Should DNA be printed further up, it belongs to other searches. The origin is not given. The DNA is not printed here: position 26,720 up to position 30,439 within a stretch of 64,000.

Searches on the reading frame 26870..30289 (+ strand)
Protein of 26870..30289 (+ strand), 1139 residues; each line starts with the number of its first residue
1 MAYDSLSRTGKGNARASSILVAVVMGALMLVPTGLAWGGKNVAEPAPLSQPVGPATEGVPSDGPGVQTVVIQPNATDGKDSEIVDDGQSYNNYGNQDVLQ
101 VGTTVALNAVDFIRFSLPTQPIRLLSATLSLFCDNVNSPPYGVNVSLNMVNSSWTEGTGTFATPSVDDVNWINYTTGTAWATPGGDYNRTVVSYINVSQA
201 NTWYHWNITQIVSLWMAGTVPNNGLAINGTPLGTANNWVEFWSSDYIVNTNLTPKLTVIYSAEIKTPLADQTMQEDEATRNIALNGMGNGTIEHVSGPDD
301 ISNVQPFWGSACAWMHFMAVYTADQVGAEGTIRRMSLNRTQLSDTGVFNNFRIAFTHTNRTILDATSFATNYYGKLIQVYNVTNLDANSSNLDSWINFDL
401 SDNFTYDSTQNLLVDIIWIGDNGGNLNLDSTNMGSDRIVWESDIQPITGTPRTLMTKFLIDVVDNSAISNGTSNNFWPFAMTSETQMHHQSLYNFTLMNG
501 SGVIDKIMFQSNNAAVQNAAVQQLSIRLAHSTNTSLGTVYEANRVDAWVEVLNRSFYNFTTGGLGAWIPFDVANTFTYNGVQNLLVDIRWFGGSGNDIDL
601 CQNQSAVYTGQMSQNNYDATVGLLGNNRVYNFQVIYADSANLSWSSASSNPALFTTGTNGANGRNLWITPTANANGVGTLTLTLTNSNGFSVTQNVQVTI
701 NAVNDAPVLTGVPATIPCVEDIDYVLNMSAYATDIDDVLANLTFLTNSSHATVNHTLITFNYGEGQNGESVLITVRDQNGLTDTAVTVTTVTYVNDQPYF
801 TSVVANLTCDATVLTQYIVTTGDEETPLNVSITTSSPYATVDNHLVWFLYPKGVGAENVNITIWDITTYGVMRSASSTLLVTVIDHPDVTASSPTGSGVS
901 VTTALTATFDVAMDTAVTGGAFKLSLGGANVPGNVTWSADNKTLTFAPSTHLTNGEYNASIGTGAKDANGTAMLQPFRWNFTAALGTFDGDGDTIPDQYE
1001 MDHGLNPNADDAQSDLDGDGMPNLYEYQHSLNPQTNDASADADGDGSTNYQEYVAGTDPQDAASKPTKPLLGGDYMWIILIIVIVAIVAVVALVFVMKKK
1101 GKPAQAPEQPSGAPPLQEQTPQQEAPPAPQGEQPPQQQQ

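Call 64: search_protein_families(library=pfam, proteins=[window:26870-30289:+], max_evalue=0.00001)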
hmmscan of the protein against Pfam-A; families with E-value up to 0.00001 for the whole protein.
window:26870-30289:+ (1139 aa): 2 families
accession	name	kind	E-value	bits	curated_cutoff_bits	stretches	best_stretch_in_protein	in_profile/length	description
PF13205.12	Big_5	-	3.5e-12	47.4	23.6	1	886-982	4-104/105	Bacterial Ig-like domain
PF24517.2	CBM96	-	6.4e-06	26.5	26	0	84-163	13-94/164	Carbohydrate-binding module family 96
